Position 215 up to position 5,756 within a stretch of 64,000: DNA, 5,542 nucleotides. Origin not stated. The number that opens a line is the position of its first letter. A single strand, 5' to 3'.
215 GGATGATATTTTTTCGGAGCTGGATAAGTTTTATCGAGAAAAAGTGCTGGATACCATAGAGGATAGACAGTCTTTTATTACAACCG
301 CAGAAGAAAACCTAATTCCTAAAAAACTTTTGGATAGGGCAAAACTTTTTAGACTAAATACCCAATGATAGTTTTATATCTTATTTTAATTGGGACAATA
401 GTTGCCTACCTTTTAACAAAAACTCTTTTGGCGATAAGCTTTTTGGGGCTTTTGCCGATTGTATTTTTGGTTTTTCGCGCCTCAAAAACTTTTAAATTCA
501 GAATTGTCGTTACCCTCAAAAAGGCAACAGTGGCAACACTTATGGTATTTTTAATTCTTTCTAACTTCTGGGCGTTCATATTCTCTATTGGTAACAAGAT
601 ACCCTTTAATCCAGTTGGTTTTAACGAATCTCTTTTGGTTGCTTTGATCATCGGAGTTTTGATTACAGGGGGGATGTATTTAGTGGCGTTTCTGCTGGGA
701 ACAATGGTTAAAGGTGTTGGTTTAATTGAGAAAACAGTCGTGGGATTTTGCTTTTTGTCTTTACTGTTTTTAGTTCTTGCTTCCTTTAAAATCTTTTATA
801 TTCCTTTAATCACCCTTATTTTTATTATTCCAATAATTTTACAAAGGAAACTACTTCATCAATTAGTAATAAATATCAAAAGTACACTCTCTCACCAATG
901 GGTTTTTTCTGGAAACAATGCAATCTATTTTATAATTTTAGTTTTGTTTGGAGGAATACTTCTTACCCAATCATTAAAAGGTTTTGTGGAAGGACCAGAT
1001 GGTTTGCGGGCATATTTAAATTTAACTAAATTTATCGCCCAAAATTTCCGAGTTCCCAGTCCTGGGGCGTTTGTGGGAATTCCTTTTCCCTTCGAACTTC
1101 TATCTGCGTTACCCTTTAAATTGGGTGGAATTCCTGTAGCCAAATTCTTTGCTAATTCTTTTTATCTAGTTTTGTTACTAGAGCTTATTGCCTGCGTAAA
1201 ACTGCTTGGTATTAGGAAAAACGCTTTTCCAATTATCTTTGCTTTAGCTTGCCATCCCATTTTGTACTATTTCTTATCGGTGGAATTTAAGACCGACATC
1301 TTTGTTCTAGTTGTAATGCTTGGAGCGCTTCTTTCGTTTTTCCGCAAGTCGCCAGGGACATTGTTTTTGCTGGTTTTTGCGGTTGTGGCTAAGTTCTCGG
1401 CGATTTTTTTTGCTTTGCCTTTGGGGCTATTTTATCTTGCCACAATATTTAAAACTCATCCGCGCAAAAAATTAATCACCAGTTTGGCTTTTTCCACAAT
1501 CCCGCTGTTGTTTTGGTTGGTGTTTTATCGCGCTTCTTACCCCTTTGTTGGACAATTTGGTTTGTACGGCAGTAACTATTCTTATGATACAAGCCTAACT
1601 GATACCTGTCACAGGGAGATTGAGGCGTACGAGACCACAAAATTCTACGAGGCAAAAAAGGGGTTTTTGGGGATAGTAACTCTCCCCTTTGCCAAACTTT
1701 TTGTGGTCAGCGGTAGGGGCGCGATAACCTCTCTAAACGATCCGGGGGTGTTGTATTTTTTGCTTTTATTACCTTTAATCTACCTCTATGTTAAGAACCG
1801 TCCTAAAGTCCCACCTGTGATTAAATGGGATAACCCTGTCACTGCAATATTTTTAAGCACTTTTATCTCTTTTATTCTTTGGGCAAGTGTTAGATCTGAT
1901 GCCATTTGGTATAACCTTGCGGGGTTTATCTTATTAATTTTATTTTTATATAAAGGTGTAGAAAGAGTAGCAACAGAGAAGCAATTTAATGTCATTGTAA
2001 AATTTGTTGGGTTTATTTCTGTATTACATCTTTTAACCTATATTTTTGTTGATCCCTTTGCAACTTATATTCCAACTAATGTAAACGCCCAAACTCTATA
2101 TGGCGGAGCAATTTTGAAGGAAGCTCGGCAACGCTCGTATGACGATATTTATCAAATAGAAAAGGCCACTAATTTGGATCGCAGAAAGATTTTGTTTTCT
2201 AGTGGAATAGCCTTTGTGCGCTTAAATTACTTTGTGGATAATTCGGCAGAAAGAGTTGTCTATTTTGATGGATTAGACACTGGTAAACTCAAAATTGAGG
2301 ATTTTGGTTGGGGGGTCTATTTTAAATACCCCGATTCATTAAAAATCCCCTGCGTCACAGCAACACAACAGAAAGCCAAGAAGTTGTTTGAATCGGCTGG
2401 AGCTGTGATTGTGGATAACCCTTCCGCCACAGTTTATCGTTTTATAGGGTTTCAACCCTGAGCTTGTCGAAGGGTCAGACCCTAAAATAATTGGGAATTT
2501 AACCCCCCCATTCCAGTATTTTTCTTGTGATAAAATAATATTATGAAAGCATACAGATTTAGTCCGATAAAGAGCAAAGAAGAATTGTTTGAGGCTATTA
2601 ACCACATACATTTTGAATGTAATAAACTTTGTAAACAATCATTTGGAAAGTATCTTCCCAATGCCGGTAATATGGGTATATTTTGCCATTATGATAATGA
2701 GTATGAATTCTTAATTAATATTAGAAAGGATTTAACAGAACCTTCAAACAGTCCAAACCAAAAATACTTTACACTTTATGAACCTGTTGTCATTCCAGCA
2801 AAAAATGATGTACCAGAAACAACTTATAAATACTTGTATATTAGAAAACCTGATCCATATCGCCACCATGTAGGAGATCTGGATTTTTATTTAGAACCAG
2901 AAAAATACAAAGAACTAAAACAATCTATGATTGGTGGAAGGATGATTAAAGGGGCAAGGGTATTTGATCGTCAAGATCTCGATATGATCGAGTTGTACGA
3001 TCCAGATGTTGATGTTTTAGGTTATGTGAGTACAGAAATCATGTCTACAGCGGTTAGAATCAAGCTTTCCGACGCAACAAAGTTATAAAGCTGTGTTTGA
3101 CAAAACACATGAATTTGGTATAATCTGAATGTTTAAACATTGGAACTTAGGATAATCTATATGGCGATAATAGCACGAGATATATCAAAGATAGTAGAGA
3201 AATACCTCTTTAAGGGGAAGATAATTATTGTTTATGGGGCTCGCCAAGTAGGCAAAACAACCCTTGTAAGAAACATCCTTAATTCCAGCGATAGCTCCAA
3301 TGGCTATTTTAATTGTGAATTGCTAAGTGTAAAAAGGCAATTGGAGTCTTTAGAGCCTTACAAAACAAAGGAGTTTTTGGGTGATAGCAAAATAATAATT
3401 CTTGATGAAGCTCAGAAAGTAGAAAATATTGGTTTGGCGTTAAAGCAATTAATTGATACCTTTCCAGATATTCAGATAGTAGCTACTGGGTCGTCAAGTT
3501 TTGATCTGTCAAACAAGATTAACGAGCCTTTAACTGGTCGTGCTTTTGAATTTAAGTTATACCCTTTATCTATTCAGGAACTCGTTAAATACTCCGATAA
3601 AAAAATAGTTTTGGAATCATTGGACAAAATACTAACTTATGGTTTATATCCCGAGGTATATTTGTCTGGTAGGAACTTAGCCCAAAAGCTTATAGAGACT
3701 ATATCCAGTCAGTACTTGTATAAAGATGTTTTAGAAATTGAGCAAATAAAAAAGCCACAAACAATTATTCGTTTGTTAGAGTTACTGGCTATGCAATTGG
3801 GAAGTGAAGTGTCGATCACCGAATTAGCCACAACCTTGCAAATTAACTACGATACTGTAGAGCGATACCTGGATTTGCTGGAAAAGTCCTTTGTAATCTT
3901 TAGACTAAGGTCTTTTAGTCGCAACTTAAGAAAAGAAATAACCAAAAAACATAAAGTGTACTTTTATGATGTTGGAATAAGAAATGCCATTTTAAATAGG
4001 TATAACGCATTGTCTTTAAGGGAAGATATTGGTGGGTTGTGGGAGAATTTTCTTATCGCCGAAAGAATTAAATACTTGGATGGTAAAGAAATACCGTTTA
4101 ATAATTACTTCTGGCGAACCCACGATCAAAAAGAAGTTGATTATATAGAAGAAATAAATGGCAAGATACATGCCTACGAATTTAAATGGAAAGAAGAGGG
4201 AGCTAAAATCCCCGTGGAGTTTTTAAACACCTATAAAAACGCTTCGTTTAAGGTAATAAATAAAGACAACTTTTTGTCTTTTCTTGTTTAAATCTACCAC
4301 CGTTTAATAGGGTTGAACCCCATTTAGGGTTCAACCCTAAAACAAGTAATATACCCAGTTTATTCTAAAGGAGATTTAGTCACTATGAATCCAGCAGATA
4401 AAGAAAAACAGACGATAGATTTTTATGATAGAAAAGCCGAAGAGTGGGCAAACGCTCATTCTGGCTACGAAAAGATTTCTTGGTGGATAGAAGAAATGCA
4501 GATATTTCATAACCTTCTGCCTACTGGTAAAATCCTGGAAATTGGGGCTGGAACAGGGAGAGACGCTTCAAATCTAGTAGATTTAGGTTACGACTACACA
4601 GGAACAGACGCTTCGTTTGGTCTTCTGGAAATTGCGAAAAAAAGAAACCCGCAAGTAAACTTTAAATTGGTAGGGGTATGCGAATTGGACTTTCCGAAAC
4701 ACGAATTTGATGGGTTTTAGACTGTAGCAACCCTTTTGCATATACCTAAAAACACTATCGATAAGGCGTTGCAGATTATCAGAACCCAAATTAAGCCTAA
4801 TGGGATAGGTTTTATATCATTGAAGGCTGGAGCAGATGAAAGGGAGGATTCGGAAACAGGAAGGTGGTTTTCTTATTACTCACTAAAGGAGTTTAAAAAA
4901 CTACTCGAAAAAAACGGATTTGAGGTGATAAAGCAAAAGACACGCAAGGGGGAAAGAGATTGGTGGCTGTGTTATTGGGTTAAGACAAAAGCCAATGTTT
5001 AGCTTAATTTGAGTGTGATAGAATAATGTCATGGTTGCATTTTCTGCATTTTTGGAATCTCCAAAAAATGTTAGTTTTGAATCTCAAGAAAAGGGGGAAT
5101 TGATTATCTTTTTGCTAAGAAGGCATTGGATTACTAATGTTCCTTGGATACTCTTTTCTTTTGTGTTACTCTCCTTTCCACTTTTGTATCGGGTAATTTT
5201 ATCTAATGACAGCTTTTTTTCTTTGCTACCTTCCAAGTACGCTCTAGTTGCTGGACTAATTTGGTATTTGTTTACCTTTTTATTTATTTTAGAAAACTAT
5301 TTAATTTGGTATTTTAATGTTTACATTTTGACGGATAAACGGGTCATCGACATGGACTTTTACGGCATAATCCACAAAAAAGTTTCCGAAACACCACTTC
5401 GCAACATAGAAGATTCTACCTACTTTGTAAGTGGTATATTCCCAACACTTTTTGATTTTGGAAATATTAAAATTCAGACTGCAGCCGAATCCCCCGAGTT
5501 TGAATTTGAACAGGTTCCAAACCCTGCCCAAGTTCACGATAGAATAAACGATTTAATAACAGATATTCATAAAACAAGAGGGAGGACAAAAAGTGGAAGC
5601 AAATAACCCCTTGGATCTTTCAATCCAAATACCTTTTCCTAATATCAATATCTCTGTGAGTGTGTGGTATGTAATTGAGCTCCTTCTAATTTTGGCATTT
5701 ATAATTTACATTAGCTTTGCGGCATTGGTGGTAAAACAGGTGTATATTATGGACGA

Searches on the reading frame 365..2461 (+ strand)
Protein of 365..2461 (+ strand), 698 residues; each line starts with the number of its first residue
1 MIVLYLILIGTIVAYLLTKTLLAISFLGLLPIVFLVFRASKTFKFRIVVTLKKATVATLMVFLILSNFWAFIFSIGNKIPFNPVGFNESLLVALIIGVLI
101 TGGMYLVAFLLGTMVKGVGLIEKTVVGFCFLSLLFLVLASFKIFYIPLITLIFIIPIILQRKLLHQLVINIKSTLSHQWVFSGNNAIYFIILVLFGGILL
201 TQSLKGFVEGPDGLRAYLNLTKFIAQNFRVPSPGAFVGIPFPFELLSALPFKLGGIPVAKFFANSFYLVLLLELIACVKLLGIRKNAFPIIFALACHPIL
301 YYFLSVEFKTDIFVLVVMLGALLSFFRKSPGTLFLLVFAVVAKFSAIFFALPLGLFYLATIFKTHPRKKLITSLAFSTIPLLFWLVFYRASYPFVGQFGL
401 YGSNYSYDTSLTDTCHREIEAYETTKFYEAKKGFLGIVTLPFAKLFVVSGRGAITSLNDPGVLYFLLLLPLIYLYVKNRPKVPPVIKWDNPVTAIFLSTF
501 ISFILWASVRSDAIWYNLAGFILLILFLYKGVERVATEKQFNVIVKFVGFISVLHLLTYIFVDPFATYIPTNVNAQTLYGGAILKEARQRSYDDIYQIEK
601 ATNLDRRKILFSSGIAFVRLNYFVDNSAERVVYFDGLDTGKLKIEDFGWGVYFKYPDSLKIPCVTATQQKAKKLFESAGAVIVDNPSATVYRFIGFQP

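Call 9: search_protein_families(library=pfam, proteins=[window:365-2461:+], max_evalue=0.001)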
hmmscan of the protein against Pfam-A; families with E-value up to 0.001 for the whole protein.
window:365-2461:+ (698 aa): 0 families

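Call 40: find_encoding_contigs(protein=window:365-2461:+, flank=10000, max_places=2)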
Protein window:365-2461:+ (698 aa): 3 contigs read that carry it; 2 places shown.
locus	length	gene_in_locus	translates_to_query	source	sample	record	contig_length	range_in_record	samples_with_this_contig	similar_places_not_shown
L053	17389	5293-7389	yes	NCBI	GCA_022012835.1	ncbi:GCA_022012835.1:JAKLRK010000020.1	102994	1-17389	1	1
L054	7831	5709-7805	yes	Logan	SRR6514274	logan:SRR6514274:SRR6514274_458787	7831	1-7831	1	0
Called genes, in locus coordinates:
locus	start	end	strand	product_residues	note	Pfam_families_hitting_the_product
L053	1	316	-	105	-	?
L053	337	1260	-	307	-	PF02739:5_3_exonuc_N, PF01367:5_3_exonuc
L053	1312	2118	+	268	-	PF25788:Ig_Rha78A_N (faint)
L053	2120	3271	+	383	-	PF13439:Glyco_transf_4 (faint), PF20706:GT4-conflict, PF00534:Glycos_transf_1, PF13692:Glyco_trans_1_4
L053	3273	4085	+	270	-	PF01149:Fapy_DNA_glyco, PF06831:H2TH, PF06827:zf-FPG_IleRS (weak)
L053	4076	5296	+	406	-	PF02463:SMC_N, PF13175:AAA_15, PF13476:AAA_23, PF13304:AAA_21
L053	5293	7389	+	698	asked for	-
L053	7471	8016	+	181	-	-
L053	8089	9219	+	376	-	PF13173:AAA_14, PF13635:DUF4143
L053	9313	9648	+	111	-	PF13489:Methyltransf_23 (weak), PF08241:Methyltransf_11, PF08242:Methyltransf_12 (weak), PF13649:Methyltransf_25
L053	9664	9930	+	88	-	-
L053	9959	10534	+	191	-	PF03703:bPH_2 (weak)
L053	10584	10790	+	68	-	PF18901:DUF5657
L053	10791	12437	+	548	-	-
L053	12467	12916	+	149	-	PF01668:SmpB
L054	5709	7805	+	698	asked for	-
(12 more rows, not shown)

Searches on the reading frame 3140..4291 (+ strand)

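Call 30: search_protein_families(library=pfam, proteins=[window:3140-4291:+], max_evalue=0.001)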
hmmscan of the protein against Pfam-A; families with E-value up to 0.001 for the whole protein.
window:3140-4291:+ (383 aa): 5 families
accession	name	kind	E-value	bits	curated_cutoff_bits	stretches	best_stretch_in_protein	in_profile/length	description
PF13635.12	DUF4143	-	4.9e-42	143.8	28.1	1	195-350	2-159/160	Domain of unknown function (DUF4143)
PF13173.12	AAA_14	-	3.6e-31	108.3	27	1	26-148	2-128/129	AAA domain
PF13401.12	AAA_22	-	5.5e-05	23.9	27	0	26-59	5-41/130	AAA domain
PF01637.24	ATPase_2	-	0.00015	22.1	33.2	0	25-54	19-48/225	ATPase domain predominantly from Archaea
PF13191.12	AAA_16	-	0.00052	21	32.6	0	27-57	25-55/167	AAA ATPase domain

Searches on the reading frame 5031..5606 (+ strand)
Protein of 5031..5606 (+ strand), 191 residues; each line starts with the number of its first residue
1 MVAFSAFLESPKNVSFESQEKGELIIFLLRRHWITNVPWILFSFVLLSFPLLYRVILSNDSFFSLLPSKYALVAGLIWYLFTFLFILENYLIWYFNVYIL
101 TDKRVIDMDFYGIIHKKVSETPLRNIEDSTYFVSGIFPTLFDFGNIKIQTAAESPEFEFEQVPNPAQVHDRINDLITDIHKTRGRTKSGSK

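Call 30: search_protein_families(library=pfam, proteins=[window:5031-5606:+], max_evalue=0.001)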
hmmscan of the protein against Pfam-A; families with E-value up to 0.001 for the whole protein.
window:5031-5606:+ (191 aa): 1 family
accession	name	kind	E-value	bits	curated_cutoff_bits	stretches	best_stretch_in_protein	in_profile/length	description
PF03703.20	bPH_2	-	7.8e-07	29.7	22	1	93-172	1-78/78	Bacterial PH domain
